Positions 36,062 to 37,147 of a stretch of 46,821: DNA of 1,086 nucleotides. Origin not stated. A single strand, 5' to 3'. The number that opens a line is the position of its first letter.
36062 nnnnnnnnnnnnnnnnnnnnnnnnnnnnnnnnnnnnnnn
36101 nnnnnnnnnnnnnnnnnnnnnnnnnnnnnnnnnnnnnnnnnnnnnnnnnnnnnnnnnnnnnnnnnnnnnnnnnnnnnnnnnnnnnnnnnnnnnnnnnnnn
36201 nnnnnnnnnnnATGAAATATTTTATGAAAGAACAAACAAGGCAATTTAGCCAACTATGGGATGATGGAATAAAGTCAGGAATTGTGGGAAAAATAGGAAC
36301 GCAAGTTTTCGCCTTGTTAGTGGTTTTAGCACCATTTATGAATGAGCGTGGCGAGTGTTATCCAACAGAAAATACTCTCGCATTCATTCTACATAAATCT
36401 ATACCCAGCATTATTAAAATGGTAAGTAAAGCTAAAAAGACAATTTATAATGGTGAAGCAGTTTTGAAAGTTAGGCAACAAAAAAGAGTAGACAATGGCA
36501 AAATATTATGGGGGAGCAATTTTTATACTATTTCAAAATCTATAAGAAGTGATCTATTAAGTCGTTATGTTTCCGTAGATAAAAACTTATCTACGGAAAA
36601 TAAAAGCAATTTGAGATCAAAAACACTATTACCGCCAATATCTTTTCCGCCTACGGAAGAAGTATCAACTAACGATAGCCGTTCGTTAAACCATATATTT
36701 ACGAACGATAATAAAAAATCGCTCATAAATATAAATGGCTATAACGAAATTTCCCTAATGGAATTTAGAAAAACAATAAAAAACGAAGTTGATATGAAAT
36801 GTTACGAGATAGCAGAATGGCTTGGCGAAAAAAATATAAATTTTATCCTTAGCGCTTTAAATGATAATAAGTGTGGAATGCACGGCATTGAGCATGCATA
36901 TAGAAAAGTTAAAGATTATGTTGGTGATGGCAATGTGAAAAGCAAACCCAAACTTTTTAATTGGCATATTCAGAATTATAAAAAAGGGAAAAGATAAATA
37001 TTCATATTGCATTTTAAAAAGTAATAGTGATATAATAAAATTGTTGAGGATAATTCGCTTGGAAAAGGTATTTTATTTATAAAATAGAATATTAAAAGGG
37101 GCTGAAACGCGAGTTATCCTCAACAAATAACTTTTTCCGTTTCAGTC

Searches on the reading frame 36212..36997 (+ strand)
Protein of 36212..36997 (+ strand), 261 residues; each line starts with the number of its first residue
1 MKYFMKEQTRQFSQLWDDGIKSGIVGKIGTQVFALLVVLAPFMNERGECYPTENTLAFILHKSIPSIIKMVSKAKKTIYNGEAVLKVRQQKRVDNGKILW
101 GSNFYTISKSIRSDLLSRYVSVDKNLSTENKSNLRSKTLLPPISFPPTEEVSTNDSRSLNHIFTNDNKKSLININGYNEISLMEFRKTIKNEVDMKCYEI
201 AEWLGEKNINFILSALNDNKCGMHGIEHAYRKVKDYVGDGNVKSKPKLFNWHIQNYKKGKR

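Call 5: search_protein_families(library=pfam, proteins=[window:36212-36997:+], max_evalue=0.01)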
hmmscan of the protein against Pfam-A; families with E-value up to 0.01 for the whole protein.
window:36212-36997:+ (261 aa): 1 family
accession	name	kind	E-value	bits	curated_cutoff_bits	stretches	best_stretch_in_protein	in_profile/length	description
PF13730.12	HTH_36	-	0.0084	16.3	25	0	30-74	5-49/55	Helix-turn-helix domain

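Call 15: search_protein_families(library=phrogs, proteins=[window:36212-36997:+], max_evalue=0.01)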
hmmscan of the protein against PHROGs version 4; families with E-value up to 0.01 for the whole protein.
window:36212-36997:+ (261 aa): 1 family
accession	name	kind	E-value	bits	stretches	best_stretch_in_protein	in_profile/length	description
phrog_12720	-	DNA, RNA and nucleotide metabolism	7.3e-11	43.1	1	6-109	6-105/117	DNA binding protein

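Call 17: find_related_loci(query=window:36212-36994:+, collection=viral_contigs, flank=6000)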
Query window:36212-36994:+ (261 aa) in viral_contigs; peptide patterns used: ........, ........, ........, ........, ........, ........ (x = any residue, [..] = any of these).
6 stretches matched a pattern, but none encodes a relative of the query by tblastn (E <= 1e-3).

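Call 19: find_encoding_contigs(protein=window:36212-36997:+, flank=10000, max_places=10)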
Protein window:36212-36997:+ (261 aa): 5 contigs read that carry it; 4 places shown.
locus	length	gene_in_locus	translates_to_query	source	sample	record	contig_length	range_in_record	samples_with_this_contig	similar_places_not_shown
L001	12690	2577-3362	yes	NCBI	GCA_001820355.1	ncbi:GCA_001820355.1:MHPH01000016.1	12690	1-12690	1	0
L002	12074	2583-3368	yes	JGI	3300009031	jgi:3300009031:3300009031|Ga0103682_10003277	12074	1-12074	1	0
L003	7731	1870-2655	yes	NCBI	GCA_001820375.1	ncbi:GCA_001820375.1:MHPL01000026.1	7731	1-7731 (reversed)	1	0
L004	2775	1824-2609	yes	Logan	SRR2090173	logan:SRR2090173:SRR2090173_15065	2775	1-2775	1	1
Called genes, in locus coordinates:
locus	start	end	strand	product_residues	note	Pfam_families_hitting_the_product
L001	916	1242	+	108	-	-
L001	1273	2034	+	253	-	-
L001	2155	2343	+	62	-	-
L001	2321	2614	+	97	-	PF04026:SpoVG (weak)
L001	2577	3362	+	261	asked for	-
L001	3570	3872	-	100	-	-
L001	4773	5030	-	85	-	-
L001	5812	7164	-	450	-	PF00089:Trypsin, PF10459:Peptidase_S46 (faint), PF13365:Trypsin_2, PF13180:PDZ_2, PF00595:PDZ (weak), PF17820:PDZ_6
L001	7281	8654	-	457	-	-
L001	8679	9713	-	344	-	-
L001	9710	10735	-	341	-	PF13439:Glyco_transf_4, PF00534:Glycos_transf_1, PF13692:Glyco_trans_1_4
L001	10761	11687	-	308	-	PF01073:3Beta_HSD, PF01370:Epimerase, PF02719:Polysacc_synt_2, PF04321:RmlD_sub_bind, PF13460:NAD_binding_10 (weak), PF16363:GDP_Man_Dehyd, PF07993:NAD_binding_4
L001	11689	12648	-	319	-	PF22053:DUF6938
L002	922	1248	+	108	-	-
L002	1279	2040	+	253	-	-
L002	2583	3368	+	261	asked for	-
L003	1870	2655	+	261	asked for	-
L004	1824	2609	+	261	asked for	-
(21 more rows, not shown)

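Call 25: find_homologous_proteins(query=window:36212-36994:+, max_evalue=0.001)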
Query window:36212-36994:+ (261 aa): 4 proteins with E <= 0.001 among 683 candidates.
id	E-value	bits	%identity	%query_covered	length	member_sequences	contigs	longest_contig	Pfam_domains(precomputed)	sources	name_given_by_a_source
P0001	2.7e-171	586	100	100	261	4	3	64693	-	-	-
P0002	6.1e-122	424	74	98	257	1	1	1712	-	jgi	-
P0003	6.9e-122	424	74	98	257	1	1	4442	-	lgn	-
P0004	3.7e-119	415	73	98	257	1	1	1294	-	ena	-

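Call 26: find_encoding_contigs(protein=P0003, flank=10000)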
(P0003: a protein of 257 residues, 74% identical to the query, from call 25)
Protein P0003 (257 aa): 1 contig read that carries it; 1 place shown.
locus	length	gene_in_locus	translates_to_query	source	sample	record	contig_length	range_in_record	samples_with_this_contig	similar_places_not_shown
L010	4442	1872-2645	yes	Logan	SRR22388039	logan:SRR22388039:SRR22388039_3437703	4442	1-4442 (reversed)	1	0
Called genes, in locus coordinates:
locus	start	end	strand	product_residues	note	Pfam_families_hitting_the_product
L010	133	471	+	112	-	-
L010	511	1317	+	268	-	-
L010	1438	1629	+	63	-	-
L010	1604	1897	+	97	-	PF04026:SpoVG (weak)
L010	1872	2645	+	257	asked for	-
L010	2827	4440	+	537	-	PF00239:Resolvase, PF07508:Recombinase, PF13408:Zn_ribbon_recom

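Call 27: find_encoding_contigs(protein=P0002, flank=10000)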
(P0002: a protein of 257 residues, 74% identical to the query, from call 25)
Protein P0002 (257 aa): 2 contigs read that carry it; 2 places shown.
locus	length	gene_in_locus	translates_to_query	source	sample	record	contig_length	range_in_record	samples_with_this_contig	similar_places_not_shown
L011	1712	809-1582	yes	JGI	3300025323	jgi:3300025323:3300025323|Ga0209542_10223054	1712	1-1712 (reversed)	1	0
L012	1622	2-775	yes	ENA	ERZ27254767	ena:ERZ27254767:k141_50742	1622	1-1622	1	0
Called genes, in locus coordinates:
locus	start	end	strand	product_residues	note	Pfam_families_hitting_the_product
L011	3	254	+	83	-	?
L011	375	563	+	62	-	-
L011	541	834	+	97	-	PF04026:SpoVG (weak)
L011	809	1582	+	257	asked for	-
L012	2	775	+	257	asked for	?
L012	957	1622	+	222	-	?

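Call 34: find_related_loci(query=A2, collection=metagenome_contigs, flank=10000)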
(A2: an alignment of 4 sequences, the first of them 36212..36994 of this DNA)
Query A2 (261 aa) in metagenome_contigs; peptide patterns used: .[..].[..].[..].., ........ (x = any residue, [..] = any of these).
222 stretches matched a pattern; 1 encode a relative of the query (tblastn E <= 1e-3); 1 distinct loci.
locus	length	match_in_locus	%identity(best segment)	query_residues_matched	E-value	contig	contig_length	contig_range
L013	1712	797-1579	74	1-261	1e-143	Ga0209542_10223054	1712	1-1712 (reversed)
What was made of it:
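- Tried and rejected: The metagenome_contigs scan with the gene-5 alignment returned only one short contig that was already known (call 34).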

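Call 38: search_protein_families(library=ncbifam, proteins=[window:36212-36997:+], max_evalue=1)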
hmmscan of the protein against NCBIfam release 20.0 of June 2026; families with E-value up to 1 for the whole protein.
window:36212-36997:+ (261 aa): 0 families

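Call 39: search_solved_structures(query=A2, max_evalue=10)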
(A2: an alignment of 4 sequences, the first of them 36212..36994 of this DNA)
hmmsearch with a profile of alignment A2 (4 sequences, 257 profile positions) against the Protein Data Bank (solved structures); distinct sequences matched with E-value up to 10: 0.
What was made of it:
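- Tried and rejected: A PDB profile search found nothing (call 39).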

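Call 40: search_protein_families(library=pfam, proteins=[window:36212-36997:+], max_evalue=10)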
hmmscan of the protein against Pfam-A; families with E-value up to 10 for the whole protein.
window:36212-36997:+ (261 aa): 1 family
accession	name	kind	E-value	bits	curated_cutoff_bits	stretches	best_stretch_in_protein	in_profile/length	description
PF13730.12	HTH_36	-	0.0084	16.3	25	1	30-74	5-49/55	Helix-turn-helix domain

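Call 45: find_related_loci(query=A2, collection=genome_contigs, flank=10000)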
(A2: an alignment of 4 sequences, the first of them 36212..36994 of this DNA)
Query A2 (261 aa) in genome_contigs; peptide patterns used: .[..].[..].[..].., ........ (x = any residue, [..] = any of these).
196 stretches matched a pattern; 1 encode a relative of the query (tblastn E <= 1e-3); 1 distinct loci.
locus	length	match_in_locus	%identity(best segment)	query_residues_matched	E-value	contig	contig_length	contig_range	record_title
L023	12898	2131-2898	47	5-260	1e-73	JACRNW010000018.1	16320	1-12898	MAG: Candidatus Falkowbacteria bacterium isolate NC_groundwater_1945_Pr3_S-0.2um_44_4 scaffold_811672, whole genome shot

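Call 61: search_protein_families(library=padloc, proteins=[window:36212-36997:+], max_evalue=0.01)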
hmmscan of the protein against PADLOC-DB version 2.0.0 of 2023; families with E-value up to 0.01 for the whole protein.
window:36212-36997:+ (261 aa): 0 families

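Call 77: search_protein_families(library=pfam, proteins=[L023:2119-2907:+, L023:661-1530:+], max_evalue=0.1)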
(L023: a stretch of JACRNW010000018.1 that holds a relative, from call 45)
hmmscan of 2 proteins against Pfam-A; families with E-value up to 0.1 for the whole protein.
L023:2119-2907:+ (263 aa): 1 family
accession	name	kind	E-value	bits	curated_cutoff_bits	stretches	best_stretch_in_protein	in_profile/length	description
PF13730.12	HTH_36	-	7.1e-09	35.8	25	1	35-79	10-54/55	Helix-turn-helix domain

L023:661-1530:+ (290 aa): 0 families

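Call 78: search_protein_families(library=phrogs, proteins=[L023:2119-2907:+, L023:661-1530:+], max_evalue=0.01)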
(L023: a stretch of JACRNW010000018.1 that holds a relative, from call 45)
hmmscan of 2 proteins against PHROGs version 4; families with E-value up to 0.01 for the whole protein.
L023:2119-2907:+ (263 aa): 6 families
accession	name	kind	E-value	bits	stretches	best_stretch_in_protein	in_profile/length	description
phrog_12720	-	DNA, RNA and nucleotide metabolism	8.1e-12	46.2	1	3-107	3-103/117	DNA binding protein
phrog_1032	-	DNA, RNA and nucleotide metabolism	0.00097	20.2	1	35-73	22-60/281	replication initiation protein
phrog_270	-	DNA, RNA and nucleotide metabolism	0.0014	19.1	1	35-74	52-91/383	replication initiation protein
phrog_1835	-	DNA, RNA and nucleotide metabolism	0.002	18.5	1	45-138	62-150/301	HTH DNA binding protein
phrog_391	-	DNA, RNA and nucleotide metabolism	0.003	18.2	1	35-76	22-63/298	replication initiation O-like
phrog_678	-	DNA, RNA and nucleotide metabolism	0.0075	16.9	0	40-166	80-201/346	replication initiation O-like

L023:661-1530:+ (290 aa): 0 families

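Call 92: predict_structure(alignment_id=A2)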
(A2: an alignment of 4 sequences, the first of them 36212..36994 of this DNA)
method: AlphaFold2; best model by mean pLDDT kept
length: 261 residues; sequences in the alignment: 4
mean_pLDDT: 58.9   pTM: 0.41
mean pLDDT of the five models: 58.9, 49.4, 42.2, 32.7, 32.2
residues with pLDDT >= 90: 0; 70-90: 96; 50-70: 84; < 50: 81
segments of 3 or more residues with pLDDT < 50: 1-8, 91-101, 119-180
pLDDT, mean of each block of 10 residues (from residue 1): 39 66 77 78 66 65 73 84 74 38 68 60 27 27 29 29 37 38 54 65 66 70 79 70 72 79 56
secondary structure, 60 per line:
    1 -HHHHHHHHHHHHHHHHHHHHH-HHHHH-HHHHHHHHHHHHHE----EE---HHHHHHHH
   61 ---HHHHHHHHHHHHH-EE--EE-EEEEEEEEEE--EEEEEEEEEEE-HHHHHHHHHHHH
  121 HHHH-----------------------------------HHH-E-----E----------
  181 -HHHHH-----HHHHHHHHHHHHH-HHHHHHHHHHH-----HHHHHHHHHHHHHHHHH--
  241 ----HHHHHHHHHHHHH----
elements in order: H2-22 H24-28 H30-42 H53-60 H64-76 E85-94 E97-107 H109-124 H182-186 H192-204 H206-216 H222-238 H245-257

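Call 96: fold_search(model_id=the predicted structure, library=pdb)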
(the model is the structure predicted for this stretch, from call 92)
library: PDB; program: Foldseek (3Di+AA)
matches with E <= 10: 529; with E <= 0.001: 0
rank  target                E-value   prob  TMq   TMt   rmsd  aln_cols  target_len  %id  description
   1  3r0a_A                2.3e-02  1.00  0.25  0.48   6.3       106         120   18  Possible transcriptional regulator from Methanosarcina mazei Go1 (gi 21227196) (released 2011-03-23)
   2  3cta                  5.5e-02  1.00  0.26  0.36   2.9        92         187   16  Crystal structure of riboflavin kinase from Thermoplasma acidophilum (released 2008-04-29)
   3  6xjf_B                5.8e-02  0.93  0.19  0.41   6.9        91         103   16  X-ray crystal structure of Pyrococcus furiosus general transcription factor TFE-alpha (SeMet labeled protein) (released 2020-07-08)
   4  4pql_B                8.4e-02  0.94  0.22  0.40   7.9       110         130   14  N-Terminal domain of DNA binding protein (released 2014-06-11)
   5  4omy_A                8.9e-02  0.97  0.24  0.54   7.8       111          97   15  Crystal Structure of SeMet NolR from Sinorhizobium fredii in complex with oligo AT DNA (released 2014-04-16)
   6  3cuo_D                9.9e-02  0.97  0.25  0.58   7.8       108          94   13  Crystal structure of the predicted DNA-binding transcriptional regulator from E. coli (released 2008-06-17)
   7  5ffx_A                9.9e-02  0.97  0.26  0.44   8.0       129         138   13  S. aureus MepR G34K Mutant (released 2016-12-21)
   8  6pln_B                9.9e-02  0.96  0.24  0.51   6.4       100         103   15  X-ray crystal structure of Pyrococcus furiosus general transcription factor TFE-alpha (released 2020-07-08)
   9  5ey2_C                9.9e-02  0.96  0.24  0.26  12.0       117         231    9  Crystal structure of CodY from Bacillus cereus (released 2016-09-14)
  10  4pt7_B                1.1e-01  0.94  0.22  0.40   8.4       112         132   12  Structure of initiator (released 2014-06-25)
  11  2fbh                  1.1e-01  0.91  0.25  0.41   5.6       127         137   12  The crystal structure of transcriptional regulator PA3341 (released 2005-12-20)
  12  5trd_A                1.3e-01  1.00  0.25  0.29   4.7        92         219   15  Structure of RbkR (Riboflavin Kinase) from Thermoplasma acidophilum determined in complex with CTP and its cognate DNA (released 2016-11-23)
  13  9u7b_A                1.4e-01  0.95  0.28  0.45   5.9       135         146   12  Crystal structure of Rv0042c (released 2026-03-25)
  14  3r0a_B                1.5e-01  0.84  0.22  0.41   6.8       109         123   20  Possible transcriptional regulator from Methanosarcina mazei Go1 (gi 21227196) (released 2011-03-23)
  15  5jls                  1.6e-01  0.89  0.23  0.39   6.4       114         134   16  Crystal Structure of Adhesin competence repressor (AdcR) from Streptococcus pyogenes (C-terminally His tagged) (released 2017-05-03)
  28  4pql_A                2.1e-01  0.84  0.22  0.40   7.1       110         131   13  N-Terminal domain of DNA binding protein (released 2014-06-11)
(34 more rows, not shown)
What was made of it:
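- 36212..36997 (+): Gene 5, winged-helix replication-initiator-like protein (variable slot). calls 5, 15, 77, 78, 92, 96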
